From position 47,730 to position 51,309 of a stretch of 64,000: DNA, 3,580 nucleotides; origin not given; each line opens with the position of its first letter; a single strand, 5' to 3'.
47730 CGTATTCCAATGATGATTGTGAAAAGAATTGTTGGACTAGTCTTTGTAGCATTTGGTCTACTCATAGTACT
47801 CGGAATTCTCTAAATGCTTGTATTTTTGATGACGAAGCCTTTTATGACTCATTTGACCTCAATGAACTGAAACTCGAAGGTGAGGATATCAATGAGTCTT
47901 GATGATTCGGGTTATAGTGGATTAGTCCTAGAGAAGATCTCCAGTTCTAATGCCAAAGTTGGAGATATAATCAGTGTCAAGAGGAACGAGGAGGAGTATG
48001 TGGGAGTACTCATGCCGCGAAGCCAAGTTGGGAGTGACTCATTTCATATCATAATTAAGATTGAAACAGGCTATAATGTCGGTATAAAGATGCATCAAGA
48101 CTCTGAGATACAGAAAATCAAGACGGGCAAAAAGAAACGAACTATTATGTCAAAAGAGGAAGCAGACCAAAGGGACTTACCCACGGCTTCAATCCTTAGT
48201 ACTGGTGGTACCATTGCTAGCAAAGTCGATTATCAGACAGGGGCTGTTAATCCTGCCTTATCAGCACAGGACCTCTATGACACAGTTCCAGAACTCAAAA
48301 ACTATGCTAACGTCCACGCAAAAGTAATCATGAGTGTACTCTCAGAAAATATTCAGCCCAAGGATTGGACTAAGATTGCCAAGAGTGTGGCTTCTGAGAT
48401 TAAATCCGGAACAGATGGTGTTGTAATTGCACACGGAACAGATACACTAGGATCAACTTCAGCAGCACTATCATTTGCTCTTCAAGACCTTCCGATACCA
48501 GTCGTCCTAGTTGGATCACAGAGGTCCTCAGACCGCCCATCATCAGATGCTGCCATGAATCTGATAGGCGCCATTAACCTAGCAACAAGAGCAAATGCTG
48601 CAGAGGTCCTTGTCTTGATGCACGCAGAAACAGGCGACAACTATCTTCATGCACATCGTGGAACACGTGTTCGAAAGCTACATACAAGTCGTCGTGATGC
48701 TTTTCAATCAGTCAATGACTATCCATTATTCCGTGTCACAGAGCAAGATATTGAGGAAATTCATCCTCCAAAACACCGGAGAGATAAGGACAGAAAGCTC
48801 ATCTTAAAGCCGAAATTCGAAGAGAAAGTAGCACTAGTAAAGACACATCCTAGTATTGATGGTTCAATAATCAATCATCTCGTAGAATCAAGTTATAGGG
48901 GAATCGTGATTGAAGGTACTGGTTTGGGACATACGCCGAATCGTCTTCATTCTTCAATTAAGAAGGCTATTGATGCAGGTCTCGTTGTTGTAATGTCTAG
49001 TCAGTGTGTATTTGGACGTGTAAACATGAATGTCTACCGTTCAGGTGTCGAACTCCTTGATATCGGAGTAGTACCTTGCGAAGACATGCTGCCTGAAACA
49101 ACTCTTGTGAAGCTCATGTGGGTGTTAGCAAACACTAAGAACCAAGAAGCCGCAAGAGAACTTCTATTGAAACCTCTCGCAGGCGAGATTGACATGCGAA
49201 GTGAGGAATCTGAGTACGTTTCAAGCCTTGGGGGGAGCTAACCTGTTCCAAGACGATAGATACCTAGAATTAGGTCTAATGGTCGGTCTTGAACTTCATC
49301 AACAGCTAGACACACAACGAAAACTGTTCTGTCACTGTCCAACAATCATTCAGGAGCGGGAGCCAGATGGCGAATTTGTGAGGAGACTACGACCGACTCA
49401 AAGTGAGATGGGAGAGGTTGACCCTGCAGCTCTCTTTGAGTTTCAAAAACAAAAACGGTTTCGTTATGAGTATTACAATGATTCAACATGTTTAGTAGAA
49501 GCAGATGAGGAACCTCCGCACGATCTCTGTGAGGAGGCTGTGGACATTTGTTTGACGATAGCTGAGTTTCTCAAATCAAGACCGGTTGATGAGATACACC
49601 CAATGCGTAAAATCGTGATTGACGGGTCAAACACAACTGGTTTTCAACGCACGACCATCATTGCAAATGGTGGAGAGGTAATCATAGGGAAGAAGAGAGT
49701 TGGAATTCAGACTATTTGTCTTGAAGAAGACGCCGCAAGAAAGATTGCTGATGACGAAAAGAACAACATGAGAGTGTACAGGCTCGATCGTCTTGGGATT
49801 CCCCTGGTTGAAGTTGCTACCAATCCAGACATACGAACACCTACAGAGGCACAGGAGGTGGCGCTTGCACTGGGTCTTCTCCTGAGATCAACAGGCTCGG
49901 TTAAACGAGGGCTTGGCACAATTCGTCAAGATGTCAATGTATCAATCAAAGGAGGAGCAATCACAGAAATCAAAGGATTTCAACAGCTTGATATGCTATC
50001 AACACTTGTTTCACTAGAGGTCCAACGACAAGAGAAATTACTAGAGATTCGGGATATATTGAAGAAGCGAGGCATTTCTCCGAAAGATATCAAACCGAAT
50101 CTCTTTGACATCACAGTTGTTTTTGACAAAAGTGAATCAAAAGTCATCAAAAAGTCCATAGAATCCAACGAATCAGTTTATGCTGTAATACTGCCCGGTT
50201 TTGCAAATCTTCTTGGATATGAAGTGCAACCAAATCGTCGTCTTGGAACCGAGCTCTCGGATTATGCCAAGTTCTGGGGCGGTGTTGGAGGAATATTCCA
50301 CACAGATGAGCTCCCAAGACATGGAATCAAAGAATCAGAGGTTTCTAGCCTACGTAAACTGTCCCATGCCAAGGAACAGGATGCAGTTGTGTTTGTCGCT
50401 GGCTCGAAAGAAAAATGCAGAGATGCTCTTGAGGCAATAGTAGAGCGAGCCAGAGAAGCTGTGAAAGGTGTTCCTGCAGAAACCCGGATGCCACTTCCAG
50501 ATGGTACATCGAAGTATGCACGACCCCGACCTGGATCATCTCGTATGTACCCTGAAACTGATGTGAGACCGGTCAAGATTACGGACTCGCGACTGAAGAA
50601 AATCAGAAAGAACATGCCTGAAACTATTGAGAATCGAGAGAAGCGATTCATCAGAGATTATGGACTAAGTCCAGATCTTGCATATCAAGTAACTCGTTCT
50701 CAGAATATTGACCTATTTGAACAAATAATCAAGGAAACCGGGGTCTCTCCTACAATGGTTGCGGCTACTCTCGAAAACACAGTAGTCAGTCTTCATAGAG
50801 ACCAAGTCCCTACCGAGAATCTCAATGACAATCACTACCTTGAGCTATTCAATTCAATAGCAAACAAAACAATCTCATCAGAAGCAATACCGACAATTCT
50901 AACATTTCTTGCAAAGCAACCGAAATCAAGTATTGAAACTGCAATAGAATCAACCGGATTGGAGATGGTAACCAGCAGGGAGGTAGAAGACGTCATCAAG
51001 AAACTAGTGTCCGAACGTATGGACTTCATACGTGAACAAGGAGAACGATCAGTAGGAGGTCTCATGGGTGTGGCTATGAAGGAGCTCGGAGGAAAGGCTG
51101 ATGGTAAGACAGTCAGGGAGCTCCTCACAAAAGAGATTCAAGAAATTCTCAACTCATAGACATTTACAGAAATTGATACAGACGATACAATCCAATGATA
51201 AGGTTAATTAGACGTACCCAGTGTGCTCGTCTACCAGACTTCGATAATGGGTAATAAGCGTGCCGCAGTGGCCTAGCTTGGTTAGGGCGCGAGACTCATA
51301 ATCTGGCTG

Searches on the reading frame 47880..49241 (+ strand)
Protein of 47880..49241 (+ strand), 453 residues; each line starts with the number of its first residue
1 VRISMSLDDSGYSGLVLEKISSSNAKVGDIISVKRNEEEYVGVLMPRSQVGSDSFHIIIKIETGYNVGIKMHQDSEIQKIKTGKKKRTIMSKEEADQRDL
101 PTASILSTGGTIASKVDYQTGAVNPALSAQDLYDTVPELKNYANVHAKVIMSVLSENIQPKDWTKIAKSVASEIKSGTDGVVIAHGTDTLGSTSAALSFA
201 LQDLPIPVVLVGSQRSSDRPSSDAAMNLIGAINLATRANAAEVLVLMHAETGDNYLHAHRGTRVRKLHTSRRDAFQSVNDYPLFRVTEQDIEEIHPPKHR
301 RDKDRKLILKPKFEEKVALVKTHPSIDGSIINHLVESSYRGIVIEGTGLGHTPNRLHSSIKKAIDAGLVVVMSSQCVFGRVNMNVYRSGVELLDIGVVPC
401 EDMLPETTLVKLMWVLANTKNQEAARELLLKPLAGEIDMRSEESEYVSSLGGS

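Call 21: search_protein_families(library=pfam, proteins=[window:47880-49241:+], max_evalue=1)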
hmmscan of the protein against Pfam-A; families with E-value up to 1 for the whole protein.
window:47880-49241:+ (453 aa): 3 families
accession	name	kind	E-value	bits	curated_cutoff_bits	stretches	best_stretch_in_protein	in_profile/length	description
PF00710.25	Asparaginase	-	4.2e-62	209.5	22.5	1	105-292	4-186/193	Asparaginase, N-terminal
PF17763.6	Asparaginase_C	-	8.1e-37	126.1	34.6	1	316-428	1-113/114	Glutaminase/Asparaginase C-terminal domain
PF18195.6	GatD_N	-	6.9e-16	57.8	25.7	1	25-80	1-54/54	GatD N-terminal domain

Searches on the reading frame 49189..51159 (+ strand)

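Call 21: search_protein_families(library=pfam, proteins=[window:49189-51159:+], max_evalue=1)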
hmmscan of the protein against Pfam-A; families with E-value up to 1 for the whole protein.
window:49189-51159:+ (656 aa): 7 families
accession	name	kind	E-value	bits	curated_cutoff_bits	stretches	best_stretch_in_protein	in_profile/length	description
PF02934.20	GatB_N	-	2e-55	188.4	23.4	1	31-468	2-275/277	GatB/GatE catalytic domain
PF02637.23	GatB_Yqey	-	9e-24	84.5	27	1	508-650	1-148/148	GatB domain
PF02938.19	GAD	-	3.4e-20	72.5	23.4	1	320-414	1-95/95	GAD domain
PF09424.15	YqeY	-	0.00027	21.5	27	1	600-648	93-141/143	Yqey-like protein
PF04558.20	tRNA_synt_1c_R1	-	0.0049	17.3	28.6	1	492-628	11-150/162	Glutaminyl-tRNA synthetase, non-specific RNA binding region part 1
PF22470.1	Histone_HNS_N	-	0.039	14.3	24.5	1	278-303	52-77/79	H-NS histone-like proteins, N-terminal domain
PF25399.1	DeaD_dimer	-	0.078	13.5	23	0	508-528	32-52/67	RNA helicase DeaD dimerization domain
